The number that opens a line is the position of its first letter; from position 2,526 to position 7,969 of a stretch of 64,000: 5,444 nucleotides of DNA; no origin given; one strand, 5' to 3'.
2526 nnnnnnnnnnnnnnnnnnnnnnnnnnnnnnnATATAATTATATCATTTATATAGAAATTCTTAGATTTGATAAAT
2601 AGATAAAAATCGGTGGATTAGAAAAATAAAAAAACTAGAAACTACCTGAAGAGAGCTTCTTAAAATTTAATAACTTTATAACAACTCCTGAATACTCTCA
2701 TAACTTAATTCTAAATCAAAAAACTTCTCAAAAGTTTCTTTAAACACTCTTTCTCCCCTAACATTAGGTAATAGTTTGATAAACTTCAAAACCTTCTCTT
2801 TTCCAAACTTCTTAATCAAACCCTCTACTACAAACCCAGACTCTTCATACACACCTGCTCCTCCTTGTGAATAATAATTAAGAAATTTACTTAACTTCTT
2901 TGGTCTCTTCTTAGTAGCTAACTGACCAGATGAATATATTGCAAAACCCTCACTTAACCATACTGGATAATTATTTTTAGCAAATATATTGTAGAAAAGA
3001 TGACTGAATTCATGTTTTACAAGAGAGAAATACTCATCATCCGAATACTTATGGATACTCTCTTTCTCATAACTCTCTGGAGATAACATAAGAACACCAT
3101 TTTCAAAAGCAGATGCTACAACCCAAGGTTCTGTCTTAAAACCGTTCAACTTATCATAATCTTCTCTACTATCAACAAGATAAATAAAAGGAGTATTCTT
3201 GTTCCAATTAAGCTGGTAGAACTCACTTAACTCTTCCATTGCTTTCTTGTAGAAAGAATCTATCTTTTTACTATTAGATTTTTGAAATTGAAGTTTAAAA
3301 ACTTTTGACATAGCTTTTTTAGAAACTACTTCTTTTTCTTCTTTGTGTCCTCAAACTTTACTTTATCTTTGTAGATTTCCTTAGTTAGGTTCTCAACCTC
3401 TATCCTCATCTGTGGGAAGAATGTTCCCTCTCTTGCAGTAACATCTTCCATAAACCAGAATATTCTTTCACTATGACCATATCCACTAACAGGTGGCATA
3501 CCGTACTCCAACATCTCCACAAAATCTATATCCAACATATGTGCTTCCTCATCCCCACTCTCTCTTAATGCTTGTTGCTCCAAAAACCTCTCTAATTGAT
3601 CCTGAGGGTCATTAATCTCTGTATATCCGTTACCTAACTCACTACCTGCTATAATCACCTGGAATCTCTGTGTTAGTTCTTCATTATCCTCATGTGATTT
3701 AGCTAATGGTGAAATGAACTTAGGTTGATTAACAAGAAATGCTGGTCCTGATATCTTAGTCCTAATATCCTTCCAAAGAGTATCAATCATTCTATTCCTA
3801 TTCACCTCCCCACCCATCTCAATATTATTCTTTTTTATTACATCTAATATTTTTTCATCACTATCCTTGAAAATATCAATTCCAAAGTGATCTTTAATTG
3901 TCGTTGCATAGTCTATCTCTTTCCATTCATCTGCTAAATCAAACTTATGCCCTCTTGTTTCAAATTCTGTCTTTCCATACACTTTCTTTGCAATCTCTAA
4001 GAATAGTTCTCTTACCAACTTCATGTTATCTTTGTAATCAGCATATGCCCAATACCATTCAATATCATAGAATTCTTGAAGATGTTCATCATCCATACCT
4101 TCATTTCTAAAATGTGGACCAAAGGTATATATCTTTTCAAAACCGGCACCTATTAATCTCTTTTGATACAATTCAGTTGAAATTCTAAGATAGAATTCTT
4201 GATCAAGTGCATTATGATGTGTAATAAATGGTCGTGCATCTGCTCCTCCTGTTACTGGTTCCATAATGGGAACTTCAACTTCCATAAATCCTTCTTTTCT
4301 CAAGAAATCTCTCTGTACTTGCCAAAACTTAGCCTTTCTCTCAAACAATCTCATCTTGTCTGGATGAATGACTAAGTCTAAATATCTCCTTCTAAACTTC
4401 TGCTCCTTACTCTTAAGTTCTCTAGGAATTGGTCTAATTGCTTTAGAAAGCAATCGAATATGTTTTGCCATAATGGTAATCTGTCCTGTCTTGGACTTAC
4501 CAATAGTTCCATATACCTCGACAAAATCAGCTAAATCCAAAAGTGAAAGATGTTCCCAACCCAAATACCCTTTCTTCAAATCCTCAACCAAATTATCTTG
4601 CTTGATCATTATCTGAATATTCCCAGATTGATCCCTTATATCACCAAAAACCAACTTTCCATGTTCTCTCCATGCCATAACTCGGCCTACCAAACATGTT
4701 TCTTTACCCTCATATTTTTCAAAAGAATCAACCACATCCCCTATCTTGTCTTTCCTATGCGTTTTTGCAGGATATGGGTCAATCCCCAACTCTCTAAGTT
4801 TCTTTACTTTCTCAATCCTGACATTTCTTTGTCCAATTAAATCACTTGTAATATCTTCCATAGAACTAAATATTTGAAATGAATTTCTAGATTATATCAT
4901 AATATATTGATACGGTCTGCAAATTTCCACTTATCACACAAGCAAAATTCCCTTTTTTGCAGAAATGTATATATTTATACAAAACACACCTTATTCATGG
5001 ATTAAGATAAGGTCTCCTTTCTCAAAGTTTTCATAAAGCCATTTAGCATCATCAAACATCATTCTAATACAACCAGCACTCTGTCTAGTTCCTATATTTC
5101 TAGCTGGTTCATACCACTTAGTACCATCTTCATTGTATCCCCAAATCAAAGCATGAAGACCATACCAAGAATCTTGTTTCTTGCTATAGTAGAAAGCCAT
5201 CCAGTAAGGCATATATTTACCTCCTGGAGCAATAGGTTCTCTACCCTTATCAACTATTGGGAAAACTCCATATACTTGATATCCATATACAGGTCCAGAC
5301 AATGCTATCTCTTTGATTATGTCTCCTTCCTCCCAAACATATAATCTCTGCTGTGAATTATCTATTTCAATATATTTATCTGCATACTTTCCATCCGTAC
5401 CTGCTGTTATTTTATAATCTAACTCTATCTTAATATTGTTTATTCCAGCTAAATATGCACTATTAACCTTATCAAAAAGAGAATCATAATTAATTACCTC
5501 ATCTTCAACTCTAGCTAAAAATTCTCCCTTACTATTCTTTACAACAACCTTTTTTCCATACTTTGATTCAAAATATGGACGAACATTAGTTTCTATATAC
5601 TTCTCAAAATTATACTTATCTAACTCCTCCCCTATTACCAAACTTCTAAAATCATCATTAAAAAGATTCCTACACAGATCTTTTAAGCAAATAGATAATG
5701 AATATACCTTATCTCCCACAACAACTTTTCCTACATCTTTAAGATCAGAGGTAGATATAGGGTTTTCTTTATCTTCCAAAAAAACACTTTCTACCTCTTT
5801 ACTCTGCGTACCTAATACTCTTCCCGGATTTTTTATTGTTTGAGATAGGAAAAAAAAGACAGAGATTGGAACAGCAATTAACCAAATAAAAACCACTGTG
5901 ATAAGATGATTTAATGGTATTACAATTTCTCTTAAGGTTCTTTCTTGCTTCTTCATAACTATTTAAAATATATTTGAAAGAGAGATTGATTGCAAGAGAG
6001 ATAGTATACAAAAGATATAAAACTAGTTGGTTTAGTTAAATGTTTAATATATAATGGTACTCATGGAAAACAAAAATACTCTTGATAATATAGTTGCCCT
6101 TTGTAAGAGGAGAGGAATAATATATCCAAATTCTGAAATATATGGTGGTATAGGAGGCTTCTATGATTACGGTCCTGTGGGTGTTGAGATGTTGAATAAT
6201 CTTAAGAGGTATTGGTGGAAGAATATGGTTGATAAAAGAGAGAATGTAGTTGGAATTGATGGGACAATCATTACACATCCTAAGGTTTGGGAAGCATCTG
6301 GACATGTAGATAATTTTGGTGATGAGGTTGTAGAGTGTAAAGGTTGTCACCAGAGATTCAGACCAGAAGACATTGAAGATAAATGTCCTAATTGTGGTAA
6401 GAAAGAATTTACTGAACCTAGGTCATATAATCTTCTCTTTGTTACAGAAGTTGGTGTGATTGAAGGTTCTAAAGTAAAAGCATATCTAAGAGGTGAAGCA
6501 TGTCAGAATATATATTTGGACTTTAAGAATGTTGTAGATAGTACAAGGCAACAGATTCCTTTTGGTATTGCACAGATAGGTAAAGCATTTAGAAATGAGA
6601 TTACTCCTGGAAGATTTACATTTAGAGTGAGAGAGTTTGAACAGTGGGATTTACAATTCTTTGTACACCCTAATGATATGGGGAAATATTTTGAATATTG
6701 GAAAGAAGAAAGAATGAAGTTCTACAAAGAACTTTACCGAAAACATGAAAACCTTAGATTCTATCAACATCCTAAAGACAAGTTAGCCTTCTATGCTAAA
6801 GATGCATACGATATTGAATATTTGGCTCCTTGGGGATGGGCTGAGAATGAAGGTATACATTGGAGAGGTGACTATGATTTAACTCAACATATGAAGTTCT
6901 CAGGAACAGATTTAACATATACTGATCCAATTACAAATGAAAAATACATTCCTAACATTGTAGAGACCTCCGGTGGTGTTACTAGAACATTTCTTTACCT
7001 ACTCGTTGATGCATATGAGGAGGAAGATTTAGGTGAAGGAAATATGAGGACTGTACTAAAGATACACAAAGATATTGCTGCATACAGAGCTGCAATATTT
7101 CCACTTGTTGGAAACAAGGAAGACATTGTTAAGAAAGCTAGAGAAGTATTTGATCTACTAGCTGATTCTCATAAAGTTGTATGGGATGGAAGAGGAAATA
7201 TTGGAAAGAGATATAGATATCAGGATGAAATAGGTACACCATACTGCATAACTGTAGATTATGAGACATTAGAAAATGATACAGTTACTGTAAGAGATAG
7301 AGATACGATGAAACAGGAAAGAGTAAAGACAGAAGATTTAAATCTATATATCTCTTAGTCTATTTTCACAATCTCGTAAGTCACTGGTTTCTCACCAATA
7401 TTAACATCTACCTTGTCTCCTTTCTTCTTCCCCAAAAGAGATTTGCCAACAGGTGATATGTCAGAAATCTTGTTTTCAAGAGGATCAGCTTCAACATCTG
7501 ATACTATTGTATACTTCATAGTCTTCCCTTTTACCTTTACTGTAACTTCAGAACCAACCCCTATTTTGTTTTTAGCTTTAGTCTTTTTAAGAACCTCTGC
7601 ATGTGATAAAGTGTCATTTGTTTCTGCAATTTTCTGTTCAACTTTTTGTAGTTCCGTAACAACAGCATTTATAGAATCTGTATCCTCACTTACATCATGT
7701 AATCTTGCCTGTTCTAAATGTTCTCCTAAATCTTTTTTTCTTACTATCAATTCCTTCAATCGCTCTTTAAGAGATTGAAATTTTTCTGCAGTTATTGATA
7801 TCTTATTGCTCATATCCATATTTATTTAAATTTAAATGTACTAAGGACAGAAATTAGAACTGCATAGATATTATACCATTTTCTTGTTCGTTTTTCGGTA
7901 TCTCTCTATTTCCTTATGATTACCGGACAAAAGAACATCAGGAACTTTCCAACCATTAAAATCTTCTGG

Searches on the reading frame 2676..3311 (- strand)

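Call 47: search_protein_families(library=pfam, proteins=[window:2676-3311:-], max_evalue=0.001)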
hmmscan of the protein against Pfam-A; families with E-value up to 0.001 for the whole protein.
window:2676-3311:- (211 aa): 1 family
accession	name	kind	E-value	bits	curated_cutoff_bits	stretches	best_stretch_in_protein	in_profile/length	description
PF13485.12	Peptidase_MA_2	-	1.7e-05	25.1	32.4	0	98-133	70-108/201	Peptidase MA superfamily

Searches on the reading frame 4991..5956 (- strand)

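Call 47: search_protein_families(library=pfam, proteins=[window:4991-5956:-], max_evalue=0.001)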
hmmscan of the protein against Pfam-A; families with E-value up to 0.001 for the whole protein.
window:4991-5956:- (321 aa): 1 family
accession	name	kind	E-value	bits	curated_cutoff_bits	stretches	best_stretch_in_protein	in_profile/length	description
PF03734.19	YkuD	-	3.1e-12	47.7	23.4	1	193-319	1-146/146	L,D-transpeptidase catalytic domain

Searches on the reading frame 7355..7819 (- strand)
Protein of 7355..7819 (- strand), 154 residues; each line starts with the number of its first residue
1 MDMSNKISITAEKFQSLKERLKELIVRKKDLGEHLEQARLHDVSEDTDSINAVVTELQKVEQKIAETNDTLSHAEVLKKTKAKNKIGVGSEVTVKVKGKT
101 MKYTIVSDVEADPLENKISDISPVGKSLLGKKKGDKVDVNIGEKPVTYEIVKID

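Call 48: search_protein_families(library=pfam, proteins=[window:7355-7819:-], max_evalue=0.001)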
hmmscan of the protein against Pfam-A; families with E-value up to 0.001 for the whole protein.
window:7355-7819:- (154 aa): 2 families
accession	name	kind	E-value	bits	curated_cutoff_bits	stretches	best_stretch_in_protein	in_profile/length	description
PF01272.25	GreA_GreB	-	2.1e-20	72.9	26.9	1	82-153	2-75/77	Transcription elongation factor, GreA/GreB, C-term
PF03449.20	GreA_GreB_N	-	0.0002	21.9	24.5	1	8-76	2-71/71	Transcription elongation factor, N-terminal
